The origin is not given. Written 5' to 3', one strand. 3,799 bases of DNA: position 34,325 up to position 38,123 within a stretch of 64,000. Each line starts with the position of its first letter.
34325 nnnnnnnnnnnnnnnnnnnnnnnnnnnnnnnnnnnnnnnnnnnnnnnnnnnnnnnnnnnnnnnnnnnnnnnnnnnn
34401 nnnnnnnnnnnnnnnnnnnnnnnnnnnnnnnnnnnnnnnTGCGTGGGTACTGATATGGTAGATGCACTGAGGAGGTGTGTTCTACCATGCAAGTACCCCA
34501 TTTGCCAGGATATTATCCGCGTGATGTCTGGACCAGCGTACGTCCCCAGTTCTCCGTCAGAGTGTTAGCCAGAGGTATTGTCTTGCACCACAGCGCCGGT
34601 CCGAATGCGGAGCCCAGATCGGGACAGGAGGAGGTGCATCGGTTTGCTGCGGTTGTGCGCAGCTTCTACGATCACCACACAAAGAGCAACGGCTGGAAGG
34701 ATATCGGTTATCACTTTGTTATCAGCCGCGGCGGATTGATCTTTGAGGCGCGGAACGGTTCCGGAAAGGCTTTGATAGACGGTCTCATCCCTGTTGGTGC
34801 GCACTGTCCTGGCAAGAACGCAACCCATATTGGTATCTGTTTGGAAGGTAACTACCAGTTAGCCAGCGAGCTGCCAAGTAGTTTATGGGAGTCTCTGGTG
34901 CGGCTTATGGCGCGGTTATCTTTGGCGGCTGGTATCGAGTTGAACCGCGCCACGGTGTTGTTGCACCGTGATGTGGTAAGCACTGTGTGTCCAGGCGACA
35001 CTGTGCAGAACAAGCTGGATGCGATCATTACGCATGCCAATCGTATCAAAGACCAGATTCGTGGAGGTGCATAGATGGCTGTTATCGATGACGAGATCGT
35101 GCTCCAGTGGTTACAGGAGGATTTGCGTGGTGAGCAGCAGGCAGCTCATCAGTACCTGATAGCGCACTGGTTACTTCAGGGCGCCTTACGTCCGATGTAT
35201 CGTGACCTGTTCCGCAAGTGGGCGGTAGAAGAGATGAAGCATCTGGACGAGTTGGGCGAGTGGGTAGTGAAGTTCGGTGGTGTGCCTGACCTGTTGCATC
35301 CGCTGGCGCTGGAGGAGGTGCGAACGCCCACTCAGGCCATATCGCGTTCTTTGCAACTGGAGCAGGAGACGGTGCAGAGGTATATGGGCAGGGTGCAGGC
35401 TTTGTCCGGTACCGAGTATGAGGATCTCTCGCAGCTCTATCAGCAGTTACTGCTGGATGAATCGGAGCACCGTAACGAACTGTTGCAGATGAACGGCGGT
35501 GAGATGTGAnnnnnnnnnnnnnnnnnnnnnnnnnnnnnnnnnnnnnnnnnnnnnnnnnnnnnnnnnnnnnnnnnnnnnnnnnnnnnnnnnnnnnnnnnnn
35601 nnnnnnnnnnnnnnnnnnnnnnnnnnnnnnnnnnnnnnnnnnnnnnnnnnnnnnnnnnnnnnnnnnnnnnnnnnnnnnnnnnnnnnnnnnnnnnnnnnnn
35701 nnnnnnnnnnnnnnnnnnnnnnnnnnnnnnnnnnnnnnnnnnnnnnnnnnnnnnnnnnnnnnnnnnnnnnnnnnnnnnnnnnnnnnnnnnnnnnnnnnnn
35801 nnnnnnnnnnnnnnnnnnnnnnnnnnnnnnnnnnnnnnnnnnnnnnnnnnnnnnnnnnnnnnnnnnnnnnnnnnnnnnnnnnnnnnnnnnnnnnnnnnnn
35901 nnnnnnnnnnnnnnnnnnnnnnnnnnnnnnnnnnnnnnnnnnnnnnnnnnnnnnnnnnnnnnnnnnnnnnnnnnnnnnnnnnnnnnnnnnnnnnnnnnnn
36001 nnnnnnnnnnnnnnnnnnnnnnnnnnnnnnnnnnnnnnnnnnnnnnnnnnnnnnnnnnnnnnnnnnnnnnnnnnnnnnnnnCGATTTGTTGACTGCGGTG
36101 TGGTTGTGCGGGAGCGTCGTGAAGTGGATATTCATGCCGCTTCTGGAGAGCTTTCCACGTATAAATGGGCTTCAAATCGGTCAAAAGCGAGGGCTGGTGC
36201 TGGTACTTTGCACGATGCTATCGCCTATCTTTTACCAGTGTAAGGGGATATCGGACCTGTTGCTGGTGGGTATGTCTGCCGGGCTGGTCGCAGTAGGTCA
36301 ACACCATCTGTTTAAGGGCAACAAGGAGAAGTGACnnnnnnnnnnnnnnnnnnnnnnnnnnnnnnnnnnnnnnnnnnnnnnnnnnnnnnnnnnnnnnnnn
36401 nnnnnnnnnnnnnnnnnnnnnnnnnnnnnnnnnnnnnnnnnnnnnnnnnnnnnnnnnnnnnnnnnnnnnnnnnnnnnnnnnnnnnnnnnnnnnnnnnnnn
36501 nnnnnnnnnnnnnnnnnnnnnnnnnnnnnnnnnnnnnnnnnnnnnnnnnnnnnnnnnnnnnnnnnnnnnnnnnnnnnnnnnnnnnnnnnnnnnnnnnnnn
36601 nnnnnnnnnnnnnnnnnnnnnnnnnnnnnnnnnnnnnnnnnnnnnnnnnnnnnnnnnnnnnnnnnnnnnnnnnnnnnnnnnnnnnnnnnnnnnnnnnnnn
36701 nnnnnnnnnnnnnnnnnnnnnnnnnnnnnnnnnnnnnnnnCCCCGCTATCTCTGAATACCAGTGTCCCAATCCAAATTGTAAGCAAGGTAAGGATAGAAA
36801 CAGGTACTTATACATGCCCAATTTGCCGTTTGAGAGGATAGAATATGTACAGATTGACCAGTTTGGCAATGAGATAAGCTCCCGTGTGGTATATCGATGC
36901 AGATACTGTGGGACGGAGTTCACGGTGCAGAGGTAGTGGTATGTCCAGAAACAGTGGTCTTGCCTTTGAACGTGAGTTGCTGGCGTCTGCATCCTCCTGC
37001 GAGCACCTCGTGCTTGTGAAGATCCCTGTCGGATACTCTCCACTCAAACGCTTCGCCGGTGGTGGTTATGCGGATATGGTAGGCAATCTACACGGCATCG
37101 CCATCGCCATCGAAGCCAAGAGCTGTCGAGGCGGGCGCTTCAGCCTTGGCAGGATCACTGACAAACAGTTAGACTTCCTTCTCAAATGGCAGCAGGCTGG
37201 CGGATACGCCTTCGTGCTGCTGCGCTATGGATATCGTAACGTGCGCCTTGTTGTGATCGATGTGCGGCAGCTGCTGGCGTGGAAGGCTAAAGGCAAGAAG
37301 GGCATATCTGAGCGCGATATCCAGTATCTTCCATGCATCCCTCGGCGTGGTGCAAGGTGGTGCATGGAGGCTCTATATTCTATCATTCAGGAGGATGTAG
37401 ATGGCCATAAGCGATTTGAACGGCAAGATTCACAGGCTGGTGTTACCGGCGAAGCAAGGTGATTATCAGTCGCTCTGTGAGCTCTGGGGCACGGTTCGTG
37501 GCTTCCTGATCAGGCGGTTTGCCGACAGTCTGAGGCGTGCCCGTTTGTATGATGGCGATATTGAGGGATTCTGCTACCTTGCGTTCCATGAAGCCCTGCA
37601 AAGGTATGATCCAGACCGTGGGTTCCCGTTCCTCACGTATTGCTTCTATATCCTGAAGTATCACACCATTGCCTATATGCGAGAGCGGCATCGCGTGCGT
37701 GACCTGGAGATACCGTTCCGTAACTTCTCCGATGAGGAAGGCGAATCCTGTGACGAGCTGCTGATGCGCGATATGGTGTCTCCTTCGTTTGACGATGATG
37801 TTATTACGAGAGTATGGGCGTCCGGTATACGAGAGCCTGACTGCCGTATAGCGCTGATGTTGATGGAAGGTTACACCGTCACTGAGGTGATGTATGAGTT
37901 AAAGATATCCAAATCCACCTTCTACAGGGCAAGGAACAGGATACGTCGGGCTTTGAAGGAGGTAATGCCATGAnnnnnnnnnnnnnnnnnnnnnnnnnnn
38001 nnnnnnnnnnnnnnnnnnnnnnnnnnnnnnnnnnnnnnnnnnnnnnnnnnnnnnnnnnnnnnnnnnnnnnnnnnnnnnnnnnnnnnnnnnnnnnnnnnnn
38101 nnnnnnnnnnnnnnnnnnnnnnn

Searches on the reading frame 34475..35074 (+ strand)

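Call 61: search_protein_families(library=pfam, proteins=[window:34475-35074:+], max_evalue=0.001)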
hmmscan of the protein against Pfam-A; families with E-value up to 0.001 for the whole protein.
window:34475-35074:+ (199 aa): 1 family
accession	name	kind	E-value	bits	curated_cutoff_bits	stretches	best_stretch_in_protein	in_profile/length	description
PF01510.30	Amidase_2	-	1e-14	55.4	26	1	33-175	6-131/131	N-acetylmuramoyl-L-alanine amidase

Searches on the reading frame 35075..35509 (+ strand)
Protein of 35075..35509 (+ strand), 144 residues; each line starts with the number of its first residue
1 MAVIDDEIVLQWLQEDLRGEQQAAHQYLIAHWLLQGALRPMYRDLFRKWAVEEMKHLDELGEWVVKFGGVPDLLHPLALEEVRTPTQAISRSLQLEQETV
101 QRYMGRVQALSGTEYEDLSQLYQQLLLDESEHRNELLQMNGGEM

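Call 60: search_protein_families(library=pfam, proteins=[window:35075-35509:+], max_evalue=0.001)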
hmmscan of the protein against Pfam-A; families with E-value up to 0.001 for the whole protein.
window:35075-35509:+ (144 aa): 4 families
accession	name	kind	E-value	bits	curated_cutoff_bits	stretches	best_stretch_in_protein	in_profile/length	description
PF00210.30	Ferritin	-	1.5e-16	61.1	24.5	1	13-136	4-132/142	Ferritin-like domain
PF02915.23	Rubrerythrin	-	6.4e-05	23.8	22.8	0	13-93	3-83/137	Rubrerythrin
PF12902.13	Ferritin-like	-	0.0004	20.7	22.3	1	20-94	8-83/221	Ferritin-like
PF13668.12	Ferritin_2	-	0.00086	19.9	24.7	0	29-134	33-130/138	Ferritin-like domain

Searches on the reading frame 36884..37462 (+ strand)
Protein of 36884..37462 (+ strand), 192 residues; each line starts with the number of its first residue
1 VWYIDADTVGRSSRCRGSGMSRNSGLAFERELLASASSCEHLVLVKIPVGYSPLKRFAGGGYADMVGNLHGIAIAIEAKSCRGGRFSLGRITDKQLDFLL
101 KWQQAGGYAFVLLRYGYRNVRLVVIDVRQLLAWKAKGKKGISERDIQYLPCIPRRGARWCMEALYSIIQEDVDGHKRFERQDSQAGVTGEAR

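Call 60: search_protein_families(library=pfam, proteins=[window:36884-37462:+], max_evalue=0.001)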
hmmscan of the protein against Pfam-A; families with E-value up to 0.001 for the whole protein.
window:36884-37462:+ (192 aa): 1 family
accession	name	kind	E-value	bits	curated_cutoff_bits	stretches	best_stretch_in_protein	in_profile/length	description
PF03838.20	RecU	-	2.3e-11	44.4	25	1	63-146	54-140/162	Recombination protein U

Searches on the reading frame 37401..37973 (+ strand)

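Call 60: search_protein_families(library=pfam, proteins=[window:37401-37973:+], max_evalue=0.001)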
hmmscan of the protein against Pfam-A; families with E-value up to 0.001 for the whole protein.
window:37401-37973:+ (190 aa): 4 families
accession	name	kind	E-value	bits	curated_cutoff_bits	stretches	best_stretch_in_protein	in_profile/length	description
PF13384.12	HTH_23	-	0.00013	22.1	24.6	1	149-181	9-41/50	Homeodomain-like domain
PF13551.12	HTH_29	-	0.00022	21.7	28.1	1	149-182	3-37/64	Winged helix-turn helix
PF07638.17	Sigma70_ECF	-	0.00025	21.4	21.1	1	149-186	143-180/185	ECF sigma factor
PF02796.21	HTH_7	-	0.00046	20.7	23.8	0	150-176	14-40/45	Helix-turn-helix domain of resolvase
